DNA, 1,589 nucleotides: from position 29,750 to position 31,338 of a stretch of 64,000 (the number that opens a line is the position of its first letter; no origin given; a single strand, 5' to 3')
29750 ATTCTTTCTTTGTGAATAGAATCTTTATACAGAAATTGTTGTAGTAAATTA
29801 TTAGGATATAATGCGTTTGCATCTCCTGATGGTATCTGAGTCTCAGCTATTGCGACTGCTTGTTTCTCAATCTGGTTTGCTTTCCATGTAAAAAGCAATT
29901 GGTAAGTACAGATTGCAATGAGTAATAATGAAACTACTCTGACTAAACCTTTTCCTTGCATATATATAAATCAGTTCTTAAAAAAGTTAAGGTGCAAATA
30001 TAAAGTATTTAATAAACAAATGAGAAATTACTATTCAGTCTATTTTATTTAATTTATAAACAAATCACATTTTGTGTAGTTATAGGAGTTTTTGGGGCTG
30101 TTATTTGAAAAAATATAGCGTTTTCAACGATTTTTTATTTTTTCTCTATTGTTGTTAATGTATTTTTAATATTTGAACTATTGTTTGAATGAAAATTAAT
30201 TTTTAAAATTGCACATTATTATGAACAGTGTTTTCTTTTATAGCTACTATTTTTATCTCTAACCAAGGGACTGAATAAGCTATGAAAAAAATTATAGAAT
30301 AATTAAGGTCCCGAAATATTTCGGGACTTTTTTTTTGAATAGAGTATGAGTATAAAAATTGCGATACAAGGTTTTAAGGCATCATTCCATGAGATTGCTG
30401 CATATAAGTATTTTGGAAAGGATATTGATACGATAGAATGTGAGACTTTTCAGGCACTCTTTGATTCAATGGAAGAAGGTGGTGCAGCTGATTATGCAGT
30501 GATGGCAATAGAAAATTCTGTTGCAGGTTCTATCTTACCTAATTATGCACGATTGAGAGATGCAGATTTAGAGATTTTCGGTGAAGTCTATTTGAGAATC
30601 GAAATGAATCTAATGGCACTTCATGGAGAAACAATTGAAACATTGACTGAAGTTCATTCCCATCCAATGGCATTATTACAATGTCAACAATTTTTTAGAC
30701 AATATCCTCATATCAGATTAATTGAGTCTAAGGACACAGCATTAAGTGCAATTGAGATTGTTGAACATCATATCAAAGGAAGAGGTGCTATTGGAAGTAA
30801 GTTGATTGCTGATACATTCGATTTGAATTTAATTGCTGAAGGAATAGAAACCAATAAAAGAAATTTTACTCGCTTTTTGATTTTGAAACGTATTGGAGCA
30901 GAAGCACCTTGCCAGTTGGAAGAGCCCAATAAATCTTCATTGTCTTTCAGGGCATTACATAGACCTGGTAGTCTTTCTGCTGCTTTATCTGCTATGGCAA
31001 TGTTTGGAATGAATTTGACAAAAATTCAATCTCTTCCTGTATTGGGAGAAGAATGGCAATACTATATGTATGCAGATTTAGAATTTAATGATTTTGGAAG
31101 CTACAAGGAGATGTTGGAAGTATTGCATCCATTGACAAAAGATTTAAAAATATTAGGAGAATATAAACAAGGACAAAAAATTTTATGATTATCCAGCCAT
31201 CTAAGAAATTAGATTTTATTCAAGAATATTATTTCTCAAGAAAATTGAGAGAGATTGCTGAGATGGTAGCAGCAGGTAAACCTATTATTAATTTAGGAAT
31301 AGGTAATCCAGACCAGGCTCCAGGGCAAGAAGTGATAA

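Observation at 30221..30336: Phe/Tyr-rich leader peptide plus terminator: a candidate attenuator for the Bacteroidota aromatic amino-acid operon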

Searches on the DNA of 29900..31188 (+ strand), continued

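Call 54: search_with_rna_model(model_id=R1, sources=[window, L001, L002, L003, L004, L005, L006, L008, L010, L011, L013, L018, L022, L033, L034, L037, L038, L046, L050, L051, L055, L066, L067, L070, L078, L079, L081, L082, L083, L084, L085, L086, L087, L088, L091, L092, L097, L099, L161, L162, L163, L164, L165, L166, L167, L168, L169, L170], max_evalue=0.02, make_alignment=true)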
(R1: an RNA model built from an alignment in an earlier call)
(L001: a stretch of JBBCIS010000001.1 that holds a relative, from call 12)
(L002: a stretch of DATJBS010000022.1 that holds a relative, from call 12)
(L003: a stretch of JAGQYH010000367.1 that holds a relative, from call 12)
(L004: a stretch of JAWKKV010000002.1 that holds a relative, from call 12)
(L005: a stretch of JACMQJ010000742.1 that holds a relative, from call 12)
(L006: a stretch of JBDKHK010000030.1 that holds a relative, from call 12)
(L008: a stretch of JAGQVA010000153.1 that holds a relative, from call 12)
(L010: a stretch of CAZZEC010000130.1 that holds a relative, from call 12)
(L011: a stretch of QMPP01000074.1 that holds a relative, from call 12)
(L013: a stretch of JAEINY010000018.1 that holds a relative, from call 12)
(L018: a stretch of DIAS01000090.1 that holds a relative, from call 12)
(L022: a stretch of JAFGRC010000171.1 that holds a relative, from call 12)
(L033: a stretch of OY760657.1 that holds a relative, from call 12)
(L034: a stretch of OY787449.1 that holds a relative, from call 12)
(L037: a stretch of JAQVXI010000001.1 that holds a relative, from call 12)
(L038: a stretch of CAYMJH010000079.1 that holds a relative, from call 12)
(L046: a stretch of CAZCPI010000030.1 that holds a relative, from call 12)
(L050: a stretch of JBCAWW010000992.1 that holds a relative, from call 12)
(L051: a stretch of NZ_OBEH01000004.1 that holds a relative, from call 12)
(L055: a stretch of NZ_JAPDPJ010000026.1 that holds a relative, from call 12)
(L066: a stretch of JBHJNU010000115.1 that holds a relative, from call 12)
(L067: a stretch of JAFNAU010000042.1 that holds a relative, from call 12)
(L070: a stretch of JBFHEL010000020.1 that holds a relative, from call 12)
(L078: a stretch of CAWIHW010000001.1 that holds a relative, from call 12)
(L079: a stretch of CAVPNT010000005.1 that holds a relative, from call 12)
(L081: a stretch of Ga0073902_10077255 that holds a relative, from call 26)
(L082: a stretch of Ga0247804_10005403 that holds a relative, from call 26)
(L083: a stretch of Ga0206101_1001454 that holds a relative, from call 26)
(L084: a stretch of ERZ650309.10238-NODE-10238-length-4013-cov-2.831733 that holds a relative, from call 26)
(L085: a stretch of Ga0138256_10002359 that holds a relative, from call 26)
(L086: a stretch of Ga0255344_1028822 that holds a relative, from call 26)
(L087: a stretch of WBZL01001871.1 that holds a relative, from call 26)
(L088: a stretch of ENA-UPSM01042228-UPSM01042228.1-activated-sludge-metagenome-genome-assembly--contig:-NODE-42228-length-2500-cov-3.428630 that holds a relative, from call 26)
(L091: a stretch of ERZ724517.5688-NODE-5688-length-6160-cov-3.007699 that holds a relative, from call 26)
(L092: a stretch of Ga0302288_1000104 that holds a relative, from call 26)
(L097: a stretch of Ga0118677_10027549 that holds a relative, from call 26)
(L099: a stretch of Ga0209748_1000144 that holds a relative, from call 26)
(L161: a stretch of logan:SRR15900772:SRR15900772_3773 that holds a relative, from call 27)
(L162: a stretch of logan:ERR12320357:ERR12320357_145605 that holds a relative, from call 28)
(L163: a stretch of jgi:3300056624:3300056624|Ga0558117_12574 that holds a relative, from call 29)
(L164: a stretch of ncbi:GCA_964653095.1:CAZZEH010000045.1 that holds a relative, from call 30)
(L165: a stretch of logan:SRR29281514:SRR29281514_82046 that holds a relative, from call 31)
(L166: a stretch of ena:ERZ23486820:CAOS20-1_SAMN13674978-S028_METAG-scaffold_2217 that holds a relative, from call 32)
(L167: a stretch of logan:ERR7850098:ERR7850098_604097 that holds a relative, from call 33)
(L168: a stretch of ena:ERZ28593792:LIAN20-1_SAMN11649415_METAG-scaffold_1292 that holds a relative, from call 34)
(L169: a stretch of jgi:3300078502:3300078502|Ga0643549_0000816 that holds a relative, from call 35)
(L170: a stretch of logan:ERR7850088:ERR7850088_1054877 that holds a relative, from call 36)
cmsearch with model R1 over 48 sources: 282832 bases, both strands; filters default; matches with E-value up to 0.02: 47.
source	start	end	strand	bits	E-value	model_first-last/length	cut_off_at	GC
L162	876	995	+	131.6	1.3e-20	1-120/120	no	0.28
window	30218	30339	+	124.7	2.4e-19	1-120/120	no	0.27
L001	2879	2995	+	123.3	4.3e-19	1-120/120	no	0.31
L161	874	994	+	119.7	2e-18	1-120/120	no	0.26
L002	2880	2995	+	116.8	6.7e-18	1-120/120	no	0.28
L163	879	995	+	114.4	1.8e-17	1-120/120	no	0.29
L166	869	989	+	109.4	1.5e-16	1-120/120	no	0.31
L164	870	989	+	109.1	1.7e-16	1-120/120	no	0.25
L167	884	1005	+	103.9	1.5e-15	1-120/120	no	0.36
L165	191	311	+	103.6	1.6e-15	1-120/120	no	0.31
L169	877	997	+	103.2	2e-15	1-120/120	no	0.37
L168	885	1005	+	98.8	1.2e-14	1-120/120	no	0.35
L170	881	995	+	88.9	7.6e-13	1-120/120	no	0.3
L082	1334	1454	+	71.7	1e-09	1-120/120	no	0.29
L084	1326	1446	+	70.6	1.6e-09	1-120/120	no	0.31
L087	1349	1467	+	67.4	6.2e-09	1-120/120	no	0.29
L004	2858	2979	+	66.1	1.1e-08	1-120/120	no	0.29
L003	177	297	+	64.4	2.2e-08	1-120/120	no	0.28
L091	1358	1477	+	63.4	3.3e-08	1-120/120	no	0.33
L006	2858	2977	+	63.1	3.8e-08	1-120/120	no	0.34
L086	652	767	+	57.3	4.3e-07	1-120/120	no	0.34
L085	1350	1466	+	56.8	5.3e-07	1-120/120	no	0.26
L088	1365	1480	+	55.7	8.4e-07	1-120/120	no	0.34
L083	1373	1485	+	51.5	4.7e-06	1-120/120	no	0.28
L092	2482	2615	+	49.8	9.7e-06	1-120/120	no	0.29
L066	2805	2935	+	48.2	1.9e-05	1-120/120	no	0.33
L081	484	601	+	46.3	4.2e-05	1-120/120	no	0.25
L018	2837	2955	+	45.3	6.4e-05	1-120/120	no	0.36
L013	2843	2963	+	43.6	0.00013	1-120/120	no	0.29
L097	1329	1454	+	43.4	0.00014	1-120/120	no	0.34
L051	2869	3000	+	42.3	0.00023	1-120/120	no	0.31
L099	1329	1453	+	40.9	0.0004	1-120/120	no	0.33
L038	2820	2949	+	40.6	0.00046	1-120/120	no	0.32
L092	2572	2652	-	38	0.0014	1-120/120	no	0.27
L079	2869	2996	+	37.8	0.0015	1-120/120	no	0.33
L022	2757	2835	+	36.5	0.0025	1-120/120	no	0.28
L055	1266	1403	+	35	0.0048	1-120/120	no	0.29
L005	2868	2970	+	35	0.0049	1-120/120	no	0.25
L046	2855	2986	+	34.8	0.0052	1-120/120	no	0.3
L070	2840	2978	+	34.8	0.0053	1-120/120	no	0.27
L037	2841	2978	+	34.3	0.0064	1-120/120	no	0.33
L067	2826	2974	+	33.9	0.0077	1-120/120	no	0.3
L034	2839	2971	+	33.3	0.0098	1-120/120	no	0.28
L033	2840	2977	+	33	0.011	1-120/120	no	0.28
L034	2698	2830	+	32.5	0.014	1-120/120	no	0.26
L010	965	1105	+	32.2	0.015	1-120/120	no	0.31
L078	2878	2997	+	31.8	0.018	1-120/120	no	0.3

Alignment A4: 47 matches aligned to the model, 205 columns, each read 5' to 3' on its own strand. Consensus structure (alignment columns), stored with it:
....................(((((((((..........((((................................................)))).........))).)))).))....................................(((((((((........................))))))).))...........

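Call 70: search_rna_families(sources=[L001, L004, L008, L013, L015, L017, L018, L029, L033, L034, L043, L044, L045, L051, L058, L059, L066, L068, L072, L076], threshold=gathering)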
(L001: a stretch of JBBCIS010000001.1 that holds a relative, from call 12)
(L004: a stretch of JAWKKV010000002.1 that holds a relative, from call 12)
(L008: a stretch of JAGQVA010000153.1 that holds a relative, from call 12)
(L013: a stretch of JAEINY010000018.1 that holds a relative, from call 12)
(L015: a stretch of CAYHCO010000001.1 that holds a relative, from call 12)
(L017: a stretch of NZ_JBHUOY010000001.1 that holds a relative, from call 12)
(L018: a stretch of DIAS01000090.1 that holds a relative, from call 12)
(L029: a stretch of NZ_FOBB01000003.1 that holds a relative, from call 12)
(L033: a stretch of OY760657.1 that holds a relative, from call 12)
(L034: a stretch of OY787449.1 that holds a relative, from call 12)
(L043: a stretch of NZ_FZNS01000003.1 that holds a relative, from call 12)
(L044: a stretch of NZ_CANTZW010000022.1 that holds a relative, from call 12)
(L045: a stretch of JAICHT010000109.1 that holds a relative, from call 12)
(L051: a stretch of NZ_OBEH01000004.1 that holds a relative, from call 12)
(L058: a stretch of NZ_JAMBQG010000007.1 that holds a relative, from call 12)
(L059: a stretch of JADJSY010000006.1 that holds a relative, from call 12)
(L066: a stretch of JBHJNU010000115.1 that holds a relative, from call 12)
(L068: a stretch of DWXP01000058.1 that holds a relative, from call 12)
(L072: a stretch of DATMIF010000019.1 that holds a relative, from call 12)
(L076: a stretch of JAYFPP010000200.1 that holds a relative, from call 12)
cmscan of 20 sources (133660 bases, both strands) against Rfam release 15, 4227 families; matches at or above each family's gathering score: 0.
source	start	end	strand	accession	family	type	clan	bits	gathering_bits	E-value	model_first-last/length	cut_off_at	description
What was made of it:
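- Tried and rejected: Twenty diverse loci at gathering give nothing (call 70).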

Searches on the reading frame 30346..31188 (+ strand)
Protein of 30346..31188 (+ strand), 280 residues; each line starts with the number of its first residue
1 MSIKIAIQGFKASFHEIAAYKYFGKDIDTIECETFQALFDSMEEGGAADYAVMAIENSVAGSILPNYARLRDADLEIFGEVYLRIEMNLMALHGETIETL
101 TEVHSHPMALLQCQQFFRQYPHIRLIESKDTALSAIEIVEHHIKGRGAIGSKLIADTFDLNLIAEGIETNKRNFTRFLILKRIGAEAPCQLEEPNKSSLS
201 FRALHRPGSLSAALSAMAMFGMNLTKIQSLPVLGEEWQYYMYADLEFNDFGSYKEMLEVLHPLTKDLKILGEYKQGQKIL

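Call 7: search_protein_families(library=ncbifam, proteins=[window:30346-31188:+])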
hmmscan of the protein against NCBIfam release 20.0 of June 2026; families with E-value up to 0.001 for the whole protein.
window:30346-31188:+ (280 aa): 3 families
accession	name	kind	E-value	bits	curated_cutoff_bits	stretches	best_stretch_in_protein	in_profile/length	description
NF008865.0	PRK11898.1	equivalog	2.4e-50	171.2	219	1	3-275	2-278/284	prephenate dehydratase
NF008866.0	PRK11899.1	equivalog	4.1e-50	170.6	359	1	4-276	7-276/283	prephenate dehydratase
NF007910.0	PRK10622.1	equivalog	1.1e-38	133.2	577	1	2-274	103-376/386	bifunctional chorismate mutase/prephenate dehydratase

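Call 9: find_homologous_proteins(query=window:30346-31188:+)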
Query window:30346-31188:+ (280 aa): 7995 proteins with E <= 0.001 among 8000 candidates; the best 120 are listed.
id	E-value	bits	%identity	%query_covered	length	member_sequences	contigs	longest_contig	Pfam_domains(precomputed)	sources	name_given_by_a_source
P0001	1.0e-181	620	100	100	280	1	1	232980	PF00800.24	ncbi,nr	ncbi:MAG: prephenate dehydratase [Chitinophagales bacterium]|nr:prephenate dehydratase [Chitinophaga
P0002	3.0e-161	553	90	100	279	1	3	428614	PF00800.24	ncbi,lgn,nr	ncbi:MAG: prephenate dehydratase [Chitinophagales bacterium]|nr:prephenate dehydratase [Chitinophaga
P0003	1.3e-148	511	82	99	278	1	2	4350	PF00800.24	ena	-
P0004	8.1e-148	509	82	100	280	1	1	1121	PF00800.24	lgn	-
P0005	1.3e-147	508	82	100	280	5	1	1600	PF00800.24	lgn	-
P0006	5.9e-147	506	83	100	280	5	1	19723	PF00800.24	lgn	-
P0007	8.5e-146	502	81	100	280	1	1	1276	PF00800.24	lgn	-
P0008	6.2e-144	496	80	100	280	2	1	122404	PF00800.24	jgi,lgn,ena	-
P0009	2.8e-142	491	80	100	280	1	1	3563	PF00800.24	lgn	-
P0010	1.2e-141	489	78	99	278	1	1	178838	PF00800.24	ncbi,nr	ncbi:MAG: prephenate dehydratase [Chitinophagales bacterium]|nr:prephenate dehydratase [Chitinophaga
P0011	4.0e-141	487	80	100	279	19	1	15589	PF00800.24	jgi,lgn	jgi:prephenate dehydratase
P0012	6.9e-140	483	79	100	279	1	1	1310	PF00800.24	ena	-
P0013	1.3e-139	482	78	99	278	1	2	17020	PF00800.24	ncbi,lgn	-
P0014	8.4e-139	479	79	99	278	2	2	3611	PF00800.24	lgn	-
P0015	6.6e-138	476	78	100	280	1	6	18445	PF00800.24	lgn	-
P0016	9.9e-137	472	76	99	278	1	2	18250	PF00800.24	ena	-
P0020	7.2e-135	466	77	99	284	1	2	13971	PF00800.24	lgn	-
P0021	6.7e-134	463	76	99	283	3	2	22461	PF00800.24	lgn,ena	-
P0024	2.3e-129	448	73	100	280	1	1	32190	PF00800.24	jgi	jgi:prephenate dehydratase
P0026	5.1e-128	444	71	100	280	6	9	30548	PF00800.24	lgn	-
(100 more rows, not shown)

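Call 12: find_related_loci(query=A1, collection=genome_contigs, flank=3000)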
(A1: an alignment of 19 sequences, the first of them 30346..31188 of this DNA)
Query A1 (280 aa) in genome_contigs; peptide patterns used: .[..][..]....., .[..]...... (x = any residue, [..] = any of these).
600 stretches matched a pattern (row limit reached: there are more); 582 encode a relative of the query (tblastn E <= 1e-3); the best 80 are kept; 80 distinct loci.
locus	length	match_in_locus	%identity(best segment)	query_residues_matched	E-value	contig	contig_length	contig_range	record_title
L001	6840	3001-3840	81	1-280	2e-157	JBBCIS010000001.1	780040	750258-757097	MAG: bacterium isolate MAG_CPA_04 P10A_000000121353, whole genome shotgun sequence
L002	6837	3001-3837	79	1-280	7e-143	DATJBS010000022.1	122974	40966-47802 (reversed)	MAG TPA_asm: Chitinophagales bacterium isolate SMAG_U15360 k141_241183, whole genome shotgun sequence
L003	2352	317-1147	60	4-280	4e-112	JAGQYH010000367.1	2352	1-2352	MAG: Bacteroidetes bacterium isolate HKST-UBA60 NODE_367_length_2352_cov_3.921758, whole genome shotgun sequence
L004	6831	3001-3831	59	4-280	2e-105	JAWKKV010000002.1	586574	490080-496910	MAG: Chitinophagales bacterium isolate AC1.39 AC1.39.fa-2, whole genome shotgun sequence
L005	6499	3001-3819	56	4-278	2e-101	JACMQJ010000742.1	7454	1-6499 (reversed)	MAG: Candidatus Sericytochromatia bacterium isolate LF-bin-423 FL-bin-423-contig-k141_2778797, whole genome shotgun sequ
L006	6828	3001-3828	59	1-278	5e-99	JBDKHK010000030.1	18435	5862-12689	MAG: Bacteroidota bacterium isolate flintriver_2019_sw_WHONDRS-S19S_0015_B_bin.39 scaffold_332095, whole genome shotgun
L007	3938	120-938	53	2-276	6e-95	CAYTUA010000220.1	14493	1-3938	MAG TPA_asm: uncultured Lentimicrobiaceae bacterium isolate SRP067234_co1_245 genome assembly, contig: k99_635630, whole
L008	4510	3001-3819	55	4-278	2e-94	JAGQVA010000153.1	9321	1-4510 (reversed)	MAG: Bacteroidetes bacterium isolate HKST-UBA03 NODE_154_length_9321_cov_3.536132, whole genome shotgun sequence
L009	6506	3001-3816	52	5-278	2e-91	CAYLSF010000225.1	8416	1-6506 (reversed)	MAG TPA_asm: uncultured Saprospiraceae bacterium isolate SRP135972_co1_130 genome assembly, contig: NODE_12178_length_84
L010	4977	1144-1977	52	2-278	4e-91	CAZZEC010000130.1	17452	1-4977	MAG TPA_asm: uncultured Bacteroidia bacterium isolate SRP128890_co1_232 genome assembly, contig: NODE_5121_length_17452_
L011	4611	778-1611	51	1-278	2e-89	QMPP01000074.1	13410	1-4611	MAG: Bacteroidetes bacterium isolate B16_G9 B16_Guay9_scaffold_04506, whole genome shotgun sequence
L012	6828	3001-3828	51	3-280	4e-89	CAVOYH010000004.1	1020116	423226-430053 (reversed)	MAG: uncultured Bacteroidetes bacterium isolate MFD09964.bin.2.229 genome assembly, contig: contig_493, whole genome sho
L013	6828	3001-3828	51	5-278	9e-89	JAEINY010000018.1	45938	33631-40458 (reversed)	MAG: Marinilabiliaceae bacterium isolate MAG16 NODE_710_length_45938_cov_22.341096, whole genome shotgun sequence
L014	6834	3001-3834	51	2-279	3e-88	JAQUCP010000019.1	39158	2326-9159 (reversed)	MAG: Bacteroidales bacterium isolate STCSWMC_133 NODE_2078_length_39158_cov_30.087700_ST_CSWMC, whole genome shotgun seq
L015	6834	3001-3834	49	2-279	1e-87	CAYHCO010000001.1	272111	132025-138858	MAG TPA_asm: uncultured Porphyromonadaceae bacterium isolate ERP119702_co1_162 genome assembly, contig: NODE_6_length_27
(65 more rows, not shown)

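Call 26: find_related_loci(query=window:30346-31188:+, collection=metagenome_contigs, flank=1500)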
Query window:30346-31188:+ (280 aa) in metagenome_contigs; peptide patterns used: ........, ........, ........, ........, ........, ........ (x = any residue, [..] = any of these).
600 stretches matched a pattern (row limit reached: there are more); 551 encode a relative of the query (tblastn E <= 1e-3); the best 80 are kept; 80 distinct loci.
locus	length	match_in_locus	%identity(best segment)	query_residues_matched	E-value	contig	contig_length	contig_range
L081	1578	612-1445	65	1-279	1e-127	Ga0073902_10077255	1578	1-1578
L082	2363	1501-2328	62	1-278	2e-116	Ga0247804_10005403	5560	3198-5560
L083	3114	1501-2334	63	1-280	4e-115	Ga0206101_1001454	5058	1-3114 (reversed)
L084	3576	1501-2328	62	1-278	1e-114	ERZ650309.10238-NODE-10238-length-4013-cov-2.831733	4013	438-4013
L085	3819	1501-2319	63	5-279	2e-112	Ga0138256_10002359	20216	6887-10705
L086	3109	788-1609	63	4-279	4e-114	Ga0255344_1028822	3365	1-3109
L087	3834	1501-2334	61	1-280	2e-111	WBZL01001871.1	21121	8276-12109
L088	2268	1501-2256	63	4-257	6e-105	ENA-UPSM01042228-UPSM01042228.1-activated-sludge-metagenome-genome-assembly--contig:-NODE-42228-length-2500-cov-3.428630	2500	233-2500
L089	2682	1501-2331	54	2-280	3e-96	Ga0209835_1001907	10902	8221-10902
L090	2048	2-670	64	57-279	6e-99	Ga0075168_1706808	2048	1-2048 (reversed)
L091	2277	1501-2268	60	1-258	1e-93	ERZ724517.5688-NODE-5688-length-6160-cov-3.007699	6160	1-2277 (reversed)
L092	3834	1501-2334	51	1-279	1e-90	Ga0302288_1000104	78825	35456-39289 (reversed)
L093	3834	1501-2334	50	1-279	9e-90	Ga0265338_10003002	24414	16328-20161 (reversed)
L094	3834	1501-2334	51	2-279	2e-88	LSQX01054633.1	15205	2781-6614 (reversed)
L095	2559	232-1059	51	4-278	1e-88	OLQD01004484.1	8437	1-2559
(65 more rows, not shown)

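Call 27: find_encoding_contigs(protein=P0002, flank=1000, max_places=1)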
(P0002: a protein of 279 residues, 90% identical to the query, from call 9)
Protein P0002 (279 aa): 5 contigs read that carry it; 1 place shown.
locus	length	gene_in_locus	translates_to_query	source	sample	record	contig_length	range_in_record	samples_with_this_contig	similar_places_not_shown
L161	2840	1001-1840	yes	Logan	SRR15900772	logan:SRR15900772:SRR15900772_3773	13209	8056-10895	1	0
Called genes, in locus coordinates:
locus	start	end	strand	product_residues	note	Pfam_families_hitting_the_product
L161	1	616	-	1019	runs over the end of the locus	PF21760:SecD_1st, PF22599:SecDF_P1_head, PF02355:SecD_SecF_C, PF07549:Sec_GG (weak), PF02355:SecD_SecF_C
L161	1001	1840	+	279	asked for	PF00800:PDT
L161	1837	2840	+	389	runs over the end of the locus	PF00155:Aminotran_1_2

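Call 28: find_encoding_contigs(protein=P0006, flank=1000, max_places=1)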
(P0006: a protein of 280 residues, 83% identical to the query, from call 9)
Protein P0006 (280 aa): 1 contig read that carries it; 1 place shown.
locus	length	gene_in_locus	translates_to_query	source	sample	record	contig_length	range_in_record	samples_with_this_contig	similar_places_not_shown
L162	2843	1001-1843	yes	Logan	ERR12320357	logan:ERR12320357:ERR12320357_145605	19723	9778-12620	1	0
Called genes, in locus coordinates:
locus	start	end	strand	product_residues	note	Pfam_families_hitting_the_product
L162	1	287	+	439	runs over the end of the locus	PF00919:UPF0004, PF04055:Radical_SAM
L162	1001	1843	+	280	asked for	PF00800:PDT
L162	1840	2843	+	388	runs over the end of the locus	PF00155:Aminotran_1_2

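Call 29: find_encoding_contigs(protein=P0011, flank=1000, max_places=1)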
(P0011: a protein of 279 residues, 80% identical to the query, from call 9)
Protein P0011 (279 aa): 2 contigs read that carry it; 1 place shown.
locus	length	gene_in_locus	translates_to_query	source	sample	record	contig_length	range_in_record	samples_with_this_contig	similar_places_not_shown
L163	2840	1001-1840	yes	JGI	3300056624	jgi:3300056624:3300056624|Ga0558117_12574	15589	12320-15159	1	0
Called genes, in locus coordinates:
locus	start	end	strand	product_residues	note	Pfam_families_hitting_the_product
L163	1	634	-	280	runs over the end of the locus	PF00561:Abhydrolase_1 (weak), PF02089:Palm_thioest, PF07819:PGAP1 (weak), PF24708:Lip_C (faint)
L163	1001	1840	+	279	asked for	PF00800:PDT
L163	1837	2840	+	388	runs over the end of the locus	PF00155:Aminotran_1_2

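Call 30: find_encoding_contigs(protein=P0013, flank=1000, max_places=1)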
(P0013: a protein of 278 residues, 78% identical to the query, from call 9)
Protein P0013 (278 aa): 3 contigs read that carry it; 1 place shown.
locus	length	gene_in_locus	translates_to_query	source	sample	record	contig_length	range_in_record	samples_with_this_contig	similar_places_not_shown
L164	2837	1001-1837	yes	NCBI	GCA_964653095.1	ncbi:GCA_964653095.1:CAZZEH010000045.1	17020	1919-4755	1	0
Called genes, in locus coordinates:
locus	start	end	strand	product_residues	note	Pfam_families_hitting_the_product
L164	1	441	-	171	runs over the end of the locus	PF01797:Y1_Tnp (faint)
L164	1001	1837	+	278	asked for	PF00800:PDT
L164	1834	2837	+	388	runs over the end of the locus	PF00155:Aminotran_1_2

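Call 31: find_encoding_contigs(protein=P0015, flank=1000, max_places=1)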
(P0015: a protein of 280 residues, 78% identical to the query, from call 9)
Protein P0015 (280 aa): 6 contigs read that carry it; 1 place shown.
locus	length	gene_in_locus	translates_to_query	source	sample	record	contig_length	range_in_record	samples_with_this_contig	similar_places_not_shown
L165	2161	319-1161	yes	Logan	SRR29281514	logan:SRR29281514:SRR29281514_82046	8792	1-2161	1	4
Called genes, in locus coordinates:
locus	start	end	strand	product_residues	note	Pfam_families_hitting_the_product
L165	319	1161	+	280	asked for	PF00800:PDT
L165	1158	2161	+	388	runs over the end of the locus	PF00155:Aminotran_1_2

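Call 32: find_encoding_contigs(protein=P0016, flank=1000, max_places=1)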
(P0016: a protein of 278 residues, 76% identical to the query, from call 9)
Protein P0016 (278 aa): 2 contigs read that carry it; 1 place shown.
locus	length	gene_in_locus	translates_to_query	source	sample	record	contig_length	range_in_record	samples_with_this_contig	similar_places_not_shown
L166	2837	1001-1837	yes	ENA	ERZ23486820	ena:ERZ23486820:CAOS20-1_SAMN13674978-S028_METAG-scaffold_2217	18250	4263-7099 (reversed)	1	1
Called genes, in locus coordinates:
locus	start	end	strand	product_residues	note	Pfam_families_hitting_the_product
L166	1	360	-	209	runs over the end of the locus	PF00005:ABC_tran, PF13304:AAA_21 (faint)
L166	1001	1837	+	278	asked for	PF00800:PDT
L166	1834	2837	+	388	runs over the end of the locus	PF00155:Aminotran_1_2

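Call 33: find_encoding_contigs(protein=P0020, flank=1000, max_places=1)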
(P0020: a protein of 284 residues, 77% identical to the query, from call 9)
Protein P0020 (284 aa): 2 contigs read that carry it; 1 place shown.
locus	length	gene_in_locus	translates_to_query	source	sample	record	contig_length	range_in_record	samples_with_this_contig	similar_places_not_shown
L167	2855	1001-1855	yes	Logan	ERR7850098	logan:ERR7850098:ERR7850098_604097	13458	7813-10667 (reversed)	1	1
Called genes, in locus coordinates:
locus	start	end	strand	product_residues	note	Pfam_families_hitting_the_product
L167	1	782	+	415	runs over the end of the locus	PF00171:Aldedh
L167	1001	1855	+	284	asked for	PF00800:PDT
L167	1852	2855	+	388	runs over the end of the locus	PF00155:Aminotran_1_2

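Call 34: find_encoding_contigs(protein=P0021, flank=1000, max_places=1)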
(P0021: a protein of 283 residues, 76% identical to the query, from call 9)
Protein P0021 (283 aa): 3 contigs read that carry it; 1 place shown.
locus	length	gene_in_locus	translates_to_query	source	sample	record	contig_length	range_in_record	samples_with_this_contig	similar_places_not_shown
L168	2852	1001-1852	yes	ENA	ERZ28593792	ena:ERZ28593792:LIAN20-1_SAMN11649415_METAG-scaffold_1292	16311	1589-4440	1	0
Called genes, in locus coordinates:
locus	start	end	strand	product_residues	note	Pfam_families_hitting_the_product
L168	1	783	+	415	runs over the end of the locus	PF00171:Aldedh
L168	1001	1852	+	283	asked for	PF00800:PDT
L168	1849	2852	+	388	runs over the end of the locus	PF00155:Aminotran_1_2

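Call 35: find_encoding_contigs(protein=P0024, flank=1000, max_places=1)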
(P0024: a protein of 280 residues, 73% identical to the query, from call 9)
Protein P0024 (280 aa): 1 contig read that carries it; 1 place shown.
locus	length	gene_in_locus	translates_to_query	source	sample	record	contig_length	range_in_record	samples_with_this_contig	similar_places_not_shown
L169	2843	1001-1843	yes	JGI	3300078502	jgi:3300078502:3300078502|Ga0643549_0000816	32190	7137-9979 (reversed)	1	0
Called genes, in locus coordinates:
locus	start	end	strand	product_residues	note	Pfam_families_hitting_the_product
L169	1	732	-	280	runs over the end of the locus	PF07819:PGAP1 (weak), PF00561:Abhydrolase_1 (weak), PF02089:Palm_thioest, PF24708:Lip_C (faint)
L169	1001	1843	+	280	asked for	PF00800:PDT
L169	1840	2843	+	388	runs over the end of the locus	PF00155:Aminotran_1_2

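Call 36: find_encoding_contigs(protein=P0026, flank=1000, max_places=1)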
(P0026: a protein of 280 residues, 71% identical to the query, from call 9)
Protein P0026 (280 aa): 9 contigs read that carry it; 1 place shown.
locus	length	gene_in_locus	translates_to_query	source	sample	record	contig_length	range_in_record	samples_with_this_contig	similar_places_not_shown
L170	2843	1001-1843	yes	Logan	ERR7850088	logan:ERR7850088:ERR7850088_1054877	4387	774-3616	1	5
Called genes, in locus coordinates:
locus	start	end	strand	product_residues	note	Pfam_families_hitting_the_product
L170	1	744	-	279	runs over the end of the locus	PF00561:Abhydrolase_1, PF02089:Palm_thioest, PF07819:PGAP1 (weak), PF24708:Lip_C (faint)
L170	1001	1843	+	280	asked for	PF00800:PDT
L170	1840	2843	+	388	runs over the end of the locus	PF00155:Aminotran_1_2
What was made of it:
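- Tried and rejected: Close relatives were obtained instead by exact-protein look-ups (calls 27-36).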
